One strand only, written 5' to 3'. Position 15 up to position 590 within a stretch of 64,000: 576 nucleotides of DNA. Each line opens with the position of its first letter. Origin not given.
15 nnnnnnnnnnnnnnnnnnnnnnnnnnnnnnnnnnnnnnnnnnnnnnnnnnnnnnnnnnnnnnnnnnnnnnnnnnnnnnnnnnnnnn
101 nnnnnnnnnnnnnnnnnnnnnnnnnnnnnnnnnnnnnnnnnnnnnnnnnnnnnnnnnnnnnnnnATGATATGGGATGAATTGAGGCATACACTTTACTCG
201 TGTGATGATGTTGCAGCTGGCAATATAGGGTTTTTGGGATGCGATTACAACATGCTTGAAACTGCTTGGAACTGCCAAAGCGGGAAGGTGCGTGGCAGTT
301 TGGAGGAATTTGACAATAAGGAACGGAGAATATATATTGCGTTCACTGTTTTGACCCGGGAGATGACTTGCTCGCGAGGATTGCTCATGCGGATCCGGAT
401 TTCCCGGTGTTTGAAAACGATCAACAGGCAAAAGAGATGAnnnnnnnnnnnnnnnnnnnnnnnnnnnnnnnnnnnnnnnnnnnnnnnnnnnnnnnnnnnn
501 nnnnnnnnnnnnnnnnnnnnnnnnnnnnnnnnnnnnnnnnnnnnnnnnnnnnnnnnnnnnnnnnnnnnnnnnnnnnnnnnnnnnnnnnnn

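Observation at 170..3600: Lower-GC islet: stand-alone trypsin-like protease adjacent to a Type II R-M pair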

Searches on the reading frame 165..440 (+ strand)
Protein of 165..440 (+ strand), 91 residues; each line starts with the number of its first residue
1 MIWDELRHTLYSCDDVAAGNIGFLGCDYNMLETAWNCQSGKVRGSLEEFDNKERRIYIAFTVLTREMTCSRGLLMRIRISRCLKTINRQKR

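Call 3: search_protein_families(library=pfam, proteins=[window:165-440:+], max_evalue=1)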
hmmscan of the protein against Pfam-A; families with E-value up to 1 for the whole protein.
window:165-440:+ (91 aa): 1 family
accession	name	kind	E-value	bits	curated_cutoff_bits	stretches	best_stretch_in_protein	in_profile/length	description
PF25168.1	Beta-prop_WDR36-Utp21_2nd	-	0.18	11.5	84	1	16-77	121-181/335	WDR36/Utp21 second beta-propeller domain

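Call 4: search_protein_families(library=padloc, proteins=[window:165-440:+], max_evalue=1)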
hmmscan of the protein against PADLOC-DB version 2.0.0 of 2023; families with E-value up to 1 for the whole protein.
window:165-440:+ (91 aa): 0 families

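Call 5: search_protein_families(library=ncbifam, proteins=[window:165-440:+], max_evalue=1)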
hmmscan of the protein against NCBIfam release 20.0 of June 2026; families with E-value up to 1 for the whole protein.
window:165-440:+ (91 aa): 0 families
